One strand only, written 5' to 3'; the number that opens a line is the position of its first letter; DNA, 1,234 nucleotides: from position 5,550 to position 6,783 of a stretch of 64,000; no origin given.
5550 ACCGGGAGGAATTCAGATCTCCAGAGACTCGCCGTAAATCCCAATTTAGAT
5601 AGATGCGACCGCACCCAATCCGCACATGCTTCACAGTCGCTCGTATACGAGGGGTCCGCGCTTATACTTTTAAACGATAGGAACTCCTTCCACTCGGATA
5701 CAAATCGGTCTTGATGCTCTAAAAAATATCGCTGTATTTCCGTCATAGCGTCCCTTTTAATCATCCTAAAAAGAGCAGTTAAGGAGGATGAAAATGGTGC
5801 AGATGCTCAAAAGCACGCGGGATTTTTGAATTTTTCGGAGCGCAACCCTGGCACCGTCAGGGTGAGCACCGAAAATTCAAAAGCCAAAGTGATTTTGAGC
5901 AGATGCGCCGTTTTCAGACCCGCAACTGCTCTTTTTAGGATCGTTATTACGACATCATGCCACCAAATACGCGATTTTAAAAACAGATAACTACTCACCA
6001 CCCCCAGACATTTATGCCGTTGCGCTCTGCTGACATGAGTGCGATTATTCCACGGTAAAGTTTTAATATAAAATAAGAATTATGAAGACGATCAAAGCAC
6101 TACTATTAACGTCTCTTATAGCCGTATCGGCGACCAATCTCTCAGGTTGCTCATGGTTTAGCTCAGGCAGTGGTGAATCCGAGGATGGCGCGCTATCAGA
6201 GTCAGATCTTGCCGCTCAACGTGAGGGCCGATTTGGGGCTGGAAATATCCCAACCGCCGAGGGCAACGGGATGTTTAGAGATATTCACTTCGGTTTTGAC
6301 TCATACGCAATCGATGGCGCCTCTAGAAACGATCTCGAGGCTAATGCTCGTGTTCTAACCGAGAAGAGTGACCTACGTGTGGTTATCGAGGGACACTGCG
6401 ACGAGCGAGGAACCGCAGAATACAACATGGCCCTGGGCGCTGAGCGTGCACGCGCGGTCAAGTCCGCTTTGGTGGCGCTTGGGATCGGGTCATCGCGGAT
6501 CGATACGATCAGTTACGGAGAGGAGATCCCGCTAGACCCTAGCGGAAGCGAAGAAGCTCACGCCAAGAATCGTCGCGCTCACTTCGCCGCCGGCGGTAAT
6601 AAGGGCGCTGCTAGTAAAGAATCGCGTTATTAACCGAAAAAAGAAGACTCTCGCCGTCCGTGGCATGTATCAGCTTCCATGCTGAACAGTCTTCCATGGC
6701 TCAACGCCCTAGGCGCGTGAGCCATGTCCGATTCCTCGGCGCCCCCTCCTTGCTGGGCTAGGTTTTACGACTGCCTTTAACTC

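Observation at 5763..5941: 179-bp rod-like palindromic element in two copies, with compensatory base changes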

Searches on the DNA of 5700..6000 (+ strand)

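Call 61: search_rna_families(source=window, start=5700, end=6000, threshold=evalue, max_evalue=1)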
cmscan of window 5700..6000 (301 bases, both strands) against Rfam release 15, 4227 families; matches with E-value up to 1: 0.
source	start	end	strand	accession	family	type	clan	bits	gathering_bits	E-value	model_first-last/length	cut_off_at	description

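Call 76: search_dna_similar(query=window:5760-5944:+, collection=ecoli_genomes, mode=distant, max_rows=5, max_evalue=0.001)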
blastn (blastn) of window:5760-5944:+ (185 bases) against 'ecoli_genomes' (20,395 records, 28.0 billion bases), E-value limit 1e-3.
No match.

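Call 77: search_dna_similar(query=window:5760-5944:+, collection=plasmids, mode=distant, max_rows=5, max_evalue=0.001)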
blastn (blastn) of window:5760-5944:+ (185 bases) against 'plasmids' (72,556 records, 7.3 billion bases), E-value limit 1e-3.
No match.

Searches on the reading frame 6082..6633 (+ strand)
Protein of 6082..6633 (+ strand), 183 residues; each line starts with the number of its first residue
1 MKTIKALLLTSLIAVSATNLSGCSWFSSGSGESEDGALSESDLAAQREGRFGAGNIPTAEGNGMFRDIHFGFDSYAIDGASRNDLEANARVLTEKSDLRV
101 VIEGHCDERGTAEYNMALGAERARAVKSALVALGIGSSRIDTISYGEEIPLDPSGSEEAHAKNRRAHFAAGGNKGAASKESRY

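Call 38: find_encoding_contigs(protein=window:6082-6633:+, flank=3000, max_places=8)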
Protein window:6082-6633:+ (183 aa): 9 contigs read that carry it; 8 places shown.
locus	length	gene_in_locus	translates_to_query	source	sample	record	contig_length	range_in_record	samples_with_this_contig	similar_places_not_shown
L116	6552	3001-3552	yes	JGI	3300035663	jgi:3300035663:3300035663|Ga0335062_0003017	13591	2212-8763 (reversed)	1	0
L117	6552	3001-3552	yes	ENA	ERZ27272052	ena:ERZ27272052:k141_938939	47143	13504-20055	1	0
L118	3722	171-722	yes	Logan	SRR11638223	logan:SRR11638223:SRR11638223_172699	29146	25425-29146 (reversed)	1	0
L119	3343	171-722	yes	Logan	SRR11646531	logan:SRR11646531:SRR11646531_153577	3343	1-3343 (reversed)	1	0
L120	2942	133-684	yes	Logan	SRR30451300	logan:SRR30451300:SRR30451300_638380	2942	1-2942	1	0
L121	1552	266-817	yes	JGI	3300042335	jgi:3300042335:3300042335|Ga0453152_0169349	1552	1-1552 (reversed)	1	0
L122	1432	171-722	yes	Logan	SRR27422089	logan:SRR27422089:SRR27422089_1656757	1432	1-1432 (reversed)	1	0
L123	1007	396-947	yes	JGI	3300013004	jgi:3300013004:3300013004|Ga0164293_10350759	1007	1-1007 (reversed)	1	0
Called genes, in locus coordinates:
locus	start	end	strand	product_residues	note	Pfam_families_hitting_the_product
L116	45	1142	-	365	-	PF00004:AAA (faint), PF16193:AAA_assoc_2, PF12002:MgsA_C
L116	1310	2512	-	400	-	PF01546:Peptidase_M20, PF07687:M20_dimer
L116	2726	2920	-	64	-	-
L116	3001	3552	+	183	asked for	PF00691:OmpA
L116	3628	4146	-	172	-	-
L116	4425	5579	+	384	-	PF00926:DHBP_synthase, PF00925:GTP_cyclohydro2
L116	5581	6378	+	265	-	PF01966:HD (weak)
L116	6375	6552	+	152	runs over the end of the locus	-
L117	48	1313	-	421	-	PF05496:RuvB_N, PF13191:AAA_16 (faint), PF00004:AAA, PF16193:AAA_assoc_2, PF12002:MgsA_C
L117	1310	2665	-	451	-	PF01546:Peptidase_M20, PF07687:M20_dimer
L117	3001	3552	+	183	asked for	PF00691:OmpA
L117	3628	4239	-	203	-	-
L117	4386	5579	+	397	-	PF00926:DHBP_synthase, PF00925:GTP_cyclohydro2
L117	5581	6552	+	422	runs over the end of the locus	PF01966:HD (weak)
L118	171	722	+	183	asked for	PF00691:OmpA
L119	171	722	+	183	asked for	PF00691:OmpA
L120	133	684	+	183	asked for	PF00691:OmpA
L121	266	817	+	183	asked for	PF00691:OmpA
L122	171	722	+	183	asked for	PF00691:OmpA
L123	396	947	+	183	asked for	PF00691:OmpA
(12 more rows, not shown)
